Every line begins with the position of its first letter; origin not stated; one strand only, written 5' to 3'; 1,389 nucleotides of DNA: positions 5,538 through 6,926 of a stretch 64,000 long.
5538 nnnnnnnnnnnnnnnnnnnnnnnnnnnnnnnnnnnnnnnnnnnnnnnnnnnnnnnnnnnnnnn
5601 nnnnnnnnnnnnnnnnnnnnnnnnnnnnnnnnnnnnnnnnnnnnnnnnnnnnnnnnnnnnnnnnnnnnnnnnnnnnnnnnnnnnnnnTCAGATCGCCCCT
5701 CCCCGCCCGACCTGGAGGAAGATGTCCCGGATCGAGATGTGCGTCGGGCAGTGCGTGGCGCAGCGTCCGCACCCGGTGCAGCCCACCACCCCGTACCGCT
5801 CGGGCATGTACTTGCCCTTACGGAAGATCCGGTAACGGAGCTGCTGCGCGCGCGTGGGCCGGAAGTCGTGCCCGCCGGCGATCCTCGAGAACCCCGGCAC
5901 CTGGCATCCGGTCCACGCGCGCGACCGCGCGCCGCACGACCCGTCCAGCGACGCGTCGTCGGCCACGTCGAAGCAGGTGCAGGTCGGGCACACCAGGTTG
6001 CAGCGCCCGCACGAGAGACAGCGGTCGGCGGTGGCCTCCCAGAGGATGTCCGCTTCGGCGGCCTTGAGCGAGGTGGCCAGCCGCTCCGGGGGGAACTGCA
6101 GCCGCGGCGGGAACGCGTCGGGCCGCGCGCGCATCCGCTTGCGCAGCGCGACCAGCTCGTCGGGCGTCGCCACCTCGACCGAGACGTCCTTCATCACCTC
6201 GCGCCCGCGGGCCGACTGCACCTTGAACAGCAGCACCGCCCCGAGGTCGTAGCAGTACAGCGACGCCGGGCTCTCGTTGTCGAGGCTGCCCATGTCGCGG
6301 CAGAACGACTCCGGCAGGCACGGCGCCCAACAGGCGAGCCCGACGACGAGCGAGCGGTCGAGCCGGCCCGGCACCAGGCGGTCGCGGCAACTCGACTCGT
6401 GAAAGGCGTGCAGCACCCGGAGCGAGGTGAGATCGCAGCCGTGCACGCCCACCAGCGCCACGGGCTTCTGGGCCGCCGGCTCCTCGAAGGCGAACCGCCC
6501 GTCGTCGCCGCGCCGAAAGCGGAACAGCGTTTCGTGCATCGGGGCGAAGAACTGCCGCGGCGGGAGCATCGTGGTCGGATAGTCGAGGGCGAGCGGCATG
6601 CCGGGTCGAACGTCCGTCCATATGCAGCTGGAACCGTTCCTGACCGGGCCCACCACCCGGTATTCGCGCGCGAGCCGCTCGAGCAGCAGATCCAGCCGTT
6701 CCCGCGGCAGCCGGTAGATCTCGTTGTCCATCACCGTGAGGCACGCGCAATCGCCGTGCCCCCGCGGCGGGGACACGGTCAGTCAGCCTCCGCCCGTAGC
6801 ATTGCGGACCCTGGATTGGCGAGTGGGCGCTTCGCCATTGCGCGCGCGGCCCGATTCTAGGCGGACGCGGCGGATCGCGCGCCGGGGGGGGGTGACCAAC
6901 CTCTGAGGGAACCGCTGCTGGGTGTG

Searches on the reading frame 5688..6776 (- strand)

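Call 47: search_protein_families(library=pfam, proteins=[window:5688-6776:-], max_evalue=0.00001)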
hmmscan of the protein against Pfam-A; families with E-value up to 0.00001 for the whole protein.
window:5688-6776:- (362 aa): 8 families
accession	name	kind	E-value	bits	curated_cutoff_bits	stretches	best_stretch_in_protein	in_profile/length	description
PF17179.9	Fer4_22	-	4.1e-29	101.7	27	1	252-347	1-95/95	4Fe-4S dicluster domain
PF12838.12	Fer4_7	-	6e-08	33.5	27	0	309-346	15-51/52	4Fe-4S dicluster domain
PF13534.11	Fer4_17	-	8.4e-08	33.1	22.2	0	233-264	25-57/61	4Fe-4S dicluster domain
PF13183.11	Fer4_8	-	2.8e-07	31.4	27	0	250-347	2-68/68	4Fe-4S dicluster domain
PF13187.11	Fer4_9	-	7.6e-07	29.5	27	0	321-346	34-50/52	4Fe-4S dicluster domain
PF13237.11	Fer4_10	-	1e-06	29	25.5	0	332-345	8-21/53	4Fe-4S dicluster domain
PF00037.32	Fer4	-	3.9e-06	26.9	21.1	0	333-346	8-21/24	4Fe-4S binding domain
PF13746.11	Fer4_18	-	8.3e-06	26.4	27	0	321-352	49-80/114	4Fe-4S dicluster domain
